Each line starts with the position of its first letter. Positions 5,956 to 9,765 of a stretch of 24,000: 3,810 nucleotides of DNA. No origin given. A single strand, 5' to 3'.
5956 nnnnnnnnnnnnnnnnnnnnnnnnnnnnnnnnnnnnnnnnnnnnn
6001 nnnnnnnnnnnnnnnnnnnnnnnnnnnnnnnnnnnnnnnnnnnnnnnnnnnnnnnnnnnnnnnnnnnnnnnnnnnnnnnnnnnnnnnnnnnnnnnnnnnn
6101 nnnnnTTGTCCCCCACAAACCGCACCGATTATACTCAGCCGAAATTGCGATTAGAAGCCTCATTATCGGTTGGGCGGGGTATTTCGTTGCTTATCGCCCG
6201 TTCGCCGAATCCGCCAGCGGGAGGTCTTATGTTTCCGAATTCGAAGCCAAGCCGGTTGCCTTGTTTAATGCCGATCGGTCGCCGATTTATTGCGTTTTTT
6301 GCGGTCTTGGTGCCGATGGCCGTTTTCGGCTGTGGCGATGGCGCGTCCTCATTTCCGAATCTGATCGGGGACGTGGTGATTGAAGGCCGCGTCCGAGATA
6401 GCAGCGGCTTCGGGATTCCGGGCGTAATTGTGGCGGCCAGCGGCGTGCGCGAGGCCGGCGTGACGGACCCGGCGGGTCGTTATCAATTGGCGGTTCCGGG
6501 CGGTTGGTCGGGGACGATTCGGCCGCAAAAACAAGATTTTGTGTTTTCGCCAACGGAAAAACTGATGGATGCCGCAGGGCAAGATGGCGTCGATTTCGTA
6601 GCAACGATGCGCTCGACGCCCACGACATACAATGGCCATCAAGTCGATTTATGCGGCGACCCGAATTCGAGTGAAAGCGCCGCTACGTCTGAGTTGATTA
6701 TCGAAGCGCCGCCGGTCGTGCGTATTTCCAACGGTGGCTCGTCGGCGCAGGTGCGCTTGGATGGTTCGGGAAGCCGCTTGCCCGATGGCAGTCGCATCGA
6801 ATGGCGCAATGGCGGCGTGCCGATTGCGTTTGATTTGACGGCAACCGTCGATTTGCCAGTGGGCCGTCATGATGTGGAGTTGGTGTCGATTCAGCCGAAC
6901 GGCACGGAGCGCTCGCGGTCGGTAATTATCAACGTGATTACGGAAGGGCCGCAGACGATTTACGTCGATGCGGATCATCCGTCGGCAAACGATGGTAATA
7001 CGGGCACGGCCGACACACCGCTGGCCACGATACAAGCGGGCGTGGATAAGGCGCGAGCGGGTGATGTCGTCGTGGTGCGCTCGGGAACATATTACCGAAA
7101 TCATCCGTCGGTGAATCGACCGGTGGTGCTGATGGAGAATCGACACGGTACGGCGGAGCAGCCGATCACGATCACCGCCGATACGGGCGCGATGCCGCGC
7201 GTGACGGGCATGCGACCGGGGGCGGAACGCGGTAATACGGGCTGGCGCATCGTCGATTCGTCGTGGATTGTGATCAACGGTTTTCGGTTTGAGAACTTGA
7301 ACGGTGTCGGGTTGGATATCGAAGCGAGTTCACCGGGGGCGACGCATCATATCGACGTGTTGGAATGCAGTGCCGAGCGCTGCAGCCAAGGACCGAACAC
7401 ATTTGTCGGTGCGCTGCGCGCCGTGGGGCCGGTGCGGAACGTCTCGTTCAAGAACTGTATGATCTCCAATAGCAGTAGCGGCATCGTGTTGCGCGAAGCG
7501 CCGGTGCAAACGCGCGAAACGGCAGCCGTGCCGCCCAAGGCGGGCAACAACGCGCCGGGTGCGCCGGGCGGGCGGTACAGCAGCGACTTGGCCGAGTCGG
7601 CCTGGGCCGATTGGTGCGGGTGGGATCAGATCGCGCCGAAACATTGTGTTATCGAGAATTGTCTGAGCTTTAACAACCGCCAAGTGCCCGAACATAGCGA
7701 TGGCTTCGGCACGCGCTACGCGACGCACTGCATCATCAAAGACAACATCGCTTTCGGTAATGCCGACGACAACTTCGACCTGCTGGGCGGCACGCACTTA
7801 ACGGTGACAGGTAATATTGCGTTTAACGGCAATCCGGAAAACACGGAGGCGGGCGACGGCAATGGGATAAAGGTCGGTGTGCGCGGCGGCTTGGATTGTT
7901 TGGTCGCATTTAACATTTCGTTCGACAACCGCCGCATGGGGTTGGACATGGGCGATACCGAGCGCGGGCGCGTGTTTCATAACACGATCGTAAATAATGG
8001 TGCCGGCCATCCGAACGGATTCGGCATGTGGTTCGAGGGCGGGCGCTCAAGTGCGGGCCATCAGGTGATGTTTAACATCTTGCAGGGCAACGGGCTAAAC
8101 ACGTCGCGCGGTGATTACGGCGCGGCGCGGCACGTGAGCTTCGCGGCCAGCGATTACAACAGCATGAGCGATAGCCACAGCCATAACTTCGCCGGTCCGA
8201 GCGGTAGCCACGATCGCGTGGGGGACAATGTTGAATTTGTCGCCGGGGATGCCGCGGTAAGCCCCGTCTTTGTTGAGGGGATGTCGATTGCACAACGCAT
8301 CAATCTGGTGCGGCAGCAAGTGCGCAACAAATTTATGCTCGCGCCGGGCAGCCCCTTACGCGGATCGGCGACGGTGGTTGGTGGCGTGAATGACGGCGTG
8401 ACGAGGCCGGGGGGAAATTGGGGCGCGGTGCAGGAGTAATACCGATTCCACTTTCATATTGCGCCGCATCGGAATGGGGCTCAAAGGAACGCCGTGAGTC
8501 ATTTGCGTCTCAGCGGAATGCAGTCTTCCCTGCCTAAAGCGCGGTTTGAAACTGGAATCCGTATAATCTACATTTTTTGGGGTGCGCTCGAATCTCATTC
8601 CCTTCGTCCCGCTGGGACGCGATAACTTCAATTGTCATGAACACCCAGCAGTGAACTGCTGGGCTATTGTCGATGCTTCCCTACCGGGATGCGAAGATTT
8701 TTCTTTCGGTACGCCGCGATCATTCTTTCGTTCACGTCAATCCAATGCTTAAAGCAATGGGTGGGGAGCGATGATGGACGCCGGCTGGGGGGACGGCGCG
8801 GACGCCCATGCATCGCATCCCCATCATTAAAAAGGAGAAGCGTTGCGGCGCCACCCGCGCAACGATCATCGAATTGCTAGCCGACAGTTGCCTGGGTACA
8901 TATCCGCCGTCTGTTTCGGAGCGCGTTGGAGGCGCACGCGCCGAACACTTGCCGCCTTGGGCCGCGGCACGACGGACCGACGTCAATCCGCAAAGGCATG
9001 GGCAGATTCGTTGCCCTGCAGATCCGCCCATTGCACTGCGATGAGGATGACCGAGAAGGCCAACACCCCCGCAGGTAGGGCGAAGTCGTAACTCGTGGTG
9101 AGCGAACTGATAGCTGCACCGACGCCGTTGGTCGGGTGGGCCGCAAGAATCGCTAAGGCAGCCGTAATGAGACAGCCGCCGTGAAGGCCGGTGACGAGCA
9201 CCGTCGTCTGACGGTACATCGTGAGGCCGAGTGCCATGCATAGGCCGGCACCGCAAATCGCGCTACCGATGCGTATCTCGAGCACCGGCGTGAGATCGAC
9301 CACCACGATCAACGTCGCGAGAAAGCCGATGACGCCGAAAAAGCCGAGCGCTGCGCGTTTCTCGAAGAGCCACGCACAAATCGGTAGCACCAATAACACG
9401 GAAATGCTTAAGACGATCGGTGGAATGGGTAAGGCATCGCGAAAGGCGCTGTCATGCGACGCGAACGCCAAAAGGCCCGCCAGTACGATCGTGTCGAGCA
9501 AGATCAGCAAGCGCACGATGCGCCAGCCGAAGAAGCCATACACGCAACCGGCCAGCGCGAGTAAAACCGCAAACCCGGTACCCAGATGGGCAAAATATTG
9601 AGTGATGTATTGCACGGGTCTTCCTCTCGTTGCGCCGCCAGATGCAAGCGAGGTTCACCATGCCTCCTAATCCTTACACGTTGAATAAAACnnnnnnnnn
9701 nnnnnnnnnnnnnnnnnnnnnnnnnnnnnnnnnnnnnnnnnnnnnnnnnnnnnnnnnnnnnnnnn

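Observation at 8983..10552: Two uncharacterised polytopic membrane proteins occupy the ftsA-ftsZ slot at the end of the dcw cluster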

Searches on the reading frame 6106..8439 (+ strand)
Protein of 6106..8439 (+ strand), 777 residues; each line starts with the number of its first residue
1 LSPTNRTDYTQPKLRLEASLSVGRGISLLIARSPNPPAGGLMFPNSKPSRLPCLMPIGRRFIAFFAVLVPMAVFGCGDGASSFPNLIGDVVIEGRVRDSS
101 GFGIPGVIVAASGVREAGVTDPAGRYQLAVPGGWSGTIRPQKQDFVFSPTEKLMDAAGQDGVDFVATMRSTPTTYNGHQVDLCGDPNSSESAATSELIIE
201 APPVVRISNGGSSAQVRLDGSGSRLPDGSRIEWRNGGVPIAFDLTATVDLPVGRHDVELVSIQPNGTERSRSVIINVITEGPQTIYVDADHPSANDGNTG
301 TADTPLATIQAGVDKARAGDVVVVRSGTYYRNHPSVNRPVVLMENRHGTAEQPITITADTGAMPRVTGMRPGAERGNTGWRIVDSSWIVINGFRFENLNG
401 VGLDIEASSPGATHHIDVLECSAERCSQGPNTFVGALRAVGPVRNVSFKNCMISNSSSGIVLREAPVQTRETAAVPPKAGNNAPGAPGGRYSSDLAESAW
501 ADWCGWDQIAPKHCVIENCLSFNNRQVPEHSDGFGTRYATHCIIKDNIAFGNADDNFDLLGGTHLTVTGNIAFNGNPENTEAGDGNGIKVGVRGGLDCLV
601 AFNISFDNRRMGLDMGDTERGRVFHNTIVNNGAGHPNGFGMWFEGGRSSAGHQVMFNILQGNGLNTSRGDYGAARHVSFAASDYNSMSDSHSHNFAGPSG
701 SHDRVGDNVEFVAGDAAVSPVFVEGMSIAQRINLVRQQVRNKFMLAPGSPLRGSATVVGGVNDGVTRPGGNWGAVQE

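Call 4: search_protein_families(library=pfam, proteins=[window:6106-8439:+], max_evalue=1)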
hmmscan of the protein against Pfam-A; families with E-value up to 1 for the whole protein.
window:6106-8439:+ (777 aa): 8 families
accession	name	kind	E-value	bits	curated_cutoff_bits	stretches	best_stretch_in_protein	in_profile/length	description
PF13229.12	Beta_helix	-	3.7e-07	30.3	25.9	1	514-663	11-138/158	Right handed beta helix region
PF13620.12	CarboxypepD_reg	-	1.7e-05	25.5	32.3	1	92-133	2-48/82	Carboxypeptidase regulatory-like domain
PF25020.1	TTR_TEN1-4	-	0.00012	22.3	27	1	90-146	7-65/86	Teneurin TTR-like domain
PF22842.2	Pel9A-like_beta_helix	-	0.0019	17.7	25.2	1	284-331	10-54/370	Pel9A-like, right handed beta helix region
PF07602.17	DUF1565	-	0.013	15.3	20.3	1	295-333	4-42/257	Protein of unknown function (DUF1565)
PF13715.12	CarbopepD_reg_2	-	0.04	14.4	32.2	1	92-131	1-42/88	CarboxypepD_reg-like domain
PF14592.12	Chondroitinas_B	-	0.055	12.9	24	1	308-363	6-53/426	Chondroitinase B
PF05048.19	NosD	-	0.11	12.4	23.6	1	531-642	60-154/212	Periplasmic copper-binding protein (NosD)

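Call 5: search_protein_families(library=ncbifam, proteins=[window:6106-8439:+], max_evalue=1)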
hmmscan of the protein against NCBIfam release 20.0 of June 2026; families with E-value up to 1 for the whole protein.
window:6106-8439:+ (777 aa): 4 families
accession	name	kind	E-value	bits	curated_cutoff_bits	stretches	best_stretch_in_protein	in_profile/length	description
NF047854.1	LIC10774_subfam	equivalog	1.8e-05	23.9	380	1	258-331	39-105/358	LIC10774/LIC10365 family surface protein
TIGR03804.1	para_beta_helix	repeat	0.0021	17.7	19.45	0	603-632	15-43/44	parallel beta-helix repeat protein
TIGR04247.1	NosD_copper_fam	subfamily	0.052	12.1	300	1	309-344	1-35/377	nitrous oxide reductase family maturation protein NosD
TIGR04056.1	OMP_RagA_SusC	subfamily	0.058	11.7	368.25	1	92-132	3-43/981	SusC/RagA family TonB-linked outer membrane protein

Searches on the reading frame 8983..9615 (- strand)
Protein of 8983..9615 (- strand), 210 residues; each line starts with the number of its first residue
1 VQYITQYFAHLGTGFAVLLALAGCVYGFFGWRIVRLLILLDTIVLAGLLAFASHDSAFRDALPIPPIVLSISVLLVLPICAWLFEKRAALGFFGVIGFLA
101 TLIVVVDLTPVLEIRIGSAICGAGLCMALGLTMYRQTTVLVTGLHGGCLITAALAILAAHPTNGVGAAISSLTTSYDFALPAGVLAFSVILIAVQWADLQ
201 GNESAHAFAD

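Call 4: search_protein_families(library=pfam, proteins=[window:8983-9615:-], max_evalue=1)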
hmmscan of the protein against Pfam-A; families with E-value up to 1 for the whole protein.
window:8983-9615:- (210 aa): 0 families

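Call 5: search_protein_families(library=ncbifam, proteins=[window:8983-9615:-], max_evalue=1)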
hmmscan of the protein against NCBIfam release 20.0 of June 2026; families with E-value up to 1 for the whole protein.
window:8983-9615:- (210 aa): 1 family
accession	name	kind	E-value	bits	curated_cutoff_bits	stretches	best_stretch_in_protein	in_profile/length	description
NF052503.1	VP0952_fam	equivalog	0.48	9.8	80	1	38-97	40-98/245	VP0952 family biofilm-associated protein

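Call 10: find_homologous_proteins(query=window:8983-9615:-)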
Query window:8983-9615:- (210 aa): 14 proteins with E <= 0.001 among 7981 candidates.
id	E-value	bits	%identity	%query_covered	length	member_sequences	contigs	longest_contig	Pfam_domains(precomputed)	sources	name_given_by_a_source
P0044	8.2e-126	436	100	100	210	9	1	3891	-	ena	-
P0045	1.7e-105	369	80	100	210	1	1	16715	-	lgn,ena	-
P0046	6.4e-91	322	70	100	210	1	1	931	-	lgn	-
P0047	5.1e-60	221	49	100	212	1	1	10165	-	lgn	-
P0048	1.6e-59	219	49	100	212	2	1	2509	-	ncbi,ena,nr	ncbi:MAG: hypothetical protein KDA33_14085 [Phycisphaerales bacterium]|nr:hypothetical protein [Phyc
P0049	2.5e-59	218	49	100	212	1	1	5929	-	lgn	-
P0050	4.9e-57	211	48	100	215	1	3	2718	-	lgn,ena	-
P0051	2.6e-56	209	46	100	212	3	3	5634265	-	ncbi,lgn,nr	ncbi:MAG: hypothetical protein H6819_08660 [Phycisphaerales bacterium]|nr:hypothetical protein [Phyc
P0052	4.0e-53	198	48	92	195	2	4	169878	-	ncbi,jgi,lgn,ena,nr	ncbi:MAG TPA: hypothetical protein P5081_19525 [Phycisphaerae bacterium]|nr:hypothetical protein [Ph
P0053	1.2e-43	167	100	40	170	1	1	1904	-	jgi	-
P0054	2.3e-30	124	39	97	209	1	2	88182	-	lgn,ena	-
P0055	6.4e-28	116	40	94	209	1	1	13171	-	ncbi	-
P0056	1.6e-27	115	37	96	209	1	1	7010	-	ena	-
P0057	1.6e-26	111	39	94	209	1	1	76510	-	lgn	-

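Call 34: search_solved_structures(query=A2, max_evalue=10)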
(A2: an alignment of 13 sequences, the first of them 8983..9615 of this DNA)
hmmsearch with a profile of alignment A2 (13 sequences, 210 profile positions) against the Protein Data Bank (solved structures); distinct sequences matched with E-value up to 10: 2.
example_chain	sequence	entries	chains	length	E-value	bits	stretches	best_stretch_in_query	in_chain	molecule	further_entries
5u02_A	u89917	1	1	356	1.1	12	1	121-181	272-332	Glycosyl transferase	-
5tz8_A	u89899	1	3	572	2.3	11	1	121-181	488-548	Glycosyl transferase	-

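Call 47: find_homologous_proteins(query=A2, max_evalue=0.01)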
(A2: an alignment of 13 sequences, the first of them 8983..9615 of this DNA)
Query A2 (13 sequences) (210 aa, profile of the alignment): 35 proteins with E <= 0.01 among 8000 candidates.
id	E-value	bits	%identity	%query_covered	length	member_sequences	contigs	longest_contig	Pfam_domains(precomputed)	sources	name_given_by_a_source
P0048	5.6e-97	341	49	100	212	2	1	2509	-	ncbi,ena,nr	ncbi:MAG: hypothetical protein KDA33_14085 [Phycisphaerales bacterium]|nr:hypothetical protein [Phyc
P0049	4.7e-95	335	49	100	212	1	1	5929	-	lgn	-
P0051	1.2e-94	334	46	100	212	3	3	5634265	-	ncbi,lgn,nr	ncbi:MAG: hypothetical protein H6819_08660 [Phycisphaerales bacterium]|nr:hypothetical protein [Phyc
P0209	1.4e-94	334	49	100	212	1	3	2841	-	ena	-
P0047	2.1e-94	333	49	100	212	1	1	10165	-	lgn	-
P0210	3.9e-94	332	49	100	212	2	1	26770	-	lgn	-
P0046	3.0e-90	319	70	100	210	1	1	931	-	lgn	-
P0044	3.2e-89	316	100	100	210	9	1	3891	-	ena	-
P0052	6.0e-88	312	48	92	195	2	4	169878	-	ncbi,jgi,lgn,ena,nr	ncbi:MAG TPA: hypothetical protein P5081_19525 [Phycisphaerae bacterium]|nr:hypothetical protein [Ph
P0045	1.8e-87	310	80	100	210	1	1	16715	-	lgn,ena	-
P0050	2.7e-86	307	48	100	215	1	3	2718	-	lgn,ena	-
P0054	5.8e-84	299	39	97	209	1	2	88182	-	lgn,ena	-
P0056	2.6e-83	297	37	96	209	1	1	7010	-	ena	-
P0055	1.7e-81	291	40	94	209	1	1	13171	-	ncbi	-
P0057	1.2e-79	285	39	94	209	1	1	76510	-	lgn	-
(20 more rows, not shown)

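Call 56: predict_structure(alignment_id=A2)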
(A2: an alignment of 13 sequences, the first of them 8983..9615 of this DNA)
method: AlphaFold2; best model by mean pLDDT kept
length: 210 residues; sequences in the alignment: 13
mean_pLDDT: 64.6   pTM: 0.51
mean pLDDT of the five models: 64.6, 64.2, 63.9, 57.6, 48.6
residues with pLDDT >= 90: 0; 70-90: 46; 50-70: 158; < 50: 6
segments of 3 or more residues with pLDDT < 50: 1-5
pLDDT, mean of each block of 10 residues (from residue 1): 48 63 63 63 64 58 65 68 65 68 62 71 70 66 71 70 63 57 69 74 58
secondary structure, 60 per line:
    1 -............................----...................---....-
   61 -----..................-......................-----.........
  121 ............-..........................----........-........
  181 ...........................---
elements in order: H2-29 H34-52 H56-59 H66-83 H85-106 H112-132 H134-159 H164-171 H173-207

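Call 76: fold_search(model_id=the predicted structure, library=pdb)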
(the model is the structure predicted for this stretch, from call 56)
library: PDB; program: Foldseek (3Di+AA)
matches with E <= 10: 82; with E <= 0.001: 0
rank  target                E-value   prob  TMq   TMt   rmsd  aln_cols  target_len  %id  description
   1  9luc_A                1.3e+00  0.08  0.16  0.16  25.9       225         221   13  The chimeric flagellar motor complex between MotA1B1 from Paenibacillus sp. TCA20 and MotAB from E.coli, state 3 (released 2025-04-09)
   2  6vq6_b                1.8e+00  0.06  0.14  0.15  19.0       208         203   14  Mammalian V-ATPase from rat brain - composite model of rotational state 1 bound to ADP and SidK (built from focused re (released 2020-03-18)
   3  8brd_D                2.0e+00  0.07  0.16  0.14  23.6       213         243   15  Mechanisms of ion selectivity and rotor coupling in the bacterial flagellar sodium-driven stator unit (released 2023-06-14)
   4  7ew2_R                2.2e+00  0.05  0.16  0.13  18.3       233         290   16  Cryo-EM structure of pFTY720-bound Sphingosine 1-phosphate receptor 3 in complex with Gi protein (released 2021-09-29)
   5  9kq0_A                2.4e+00  0.07  0.17  0.16  28.6       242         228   12  Structure of TolQRA complex at pH 8.0 from E.coli (released 2026-03-04)
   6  5sv0_G                2.4e+00  0.06  0.15  0.14  26.0       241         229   14  Structure of the ExbB/ExbD complex from E. coli at pH 7.0 (released 2016-09-28)
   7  9v4h_A                2.7e+00  0.10  0.23  0.17  15.6       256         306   12  Prenyltransferase Ord1 Q216A-FSPP (released 2025-10-01)
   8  4y6k_B                2.9e+00  0.07  0.19  0.17  16.6       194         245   18  Complex structure of presenilin homologue PSH bound to an inhibitor (released 2015-03-18)
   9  4hyg_D                3.0e+00  0.10  0.24  0.22  15.9       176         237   17  Structure of a presenilin family intramembrane aspartate protease in C222 space group (released 2012-12-19)
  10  6wlw_0                3.0e+00  0.04  0.15  0.15  19.4       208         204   14  The Vo region of human V-ATPase in state 1 (focused refinement) (released 2020-11-11)
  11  7ajq_A                3.5e+00  0.03  0.14  0.13  25.4       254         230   14  cryo-EM structure of ExbBD from Serratia Marcescens (released 2021-10-06)
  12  6t1z                  3.6e+00  0.12  0.30  0.20  10.3       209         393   16  LmrP from L. lactis, in an outward-open conformation, bound to Hoechst 33342 (released 2020-07-29)
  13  7udm_A                3.6e+00  0.08  0.20  0.16  18.1       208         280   13  Crystal structure of designed helical repeat protein RPB_PLP1_R6 in alternative conformation 1 (with peptide) (released 2023-03-22)
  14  6pe4_G                3.6e+00  0.06  0.18  0.18  18.0       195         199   16  Yeast Vo motor in complex with 1 VopQ molecule (released 2020-05-20)
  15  4hyg_B                4.0e+00  0.08  0.24  0.21  15.6       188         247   18  Structure of a presenilin family intramembrane aspartate protease in C222 space group (released 2012-12-19)
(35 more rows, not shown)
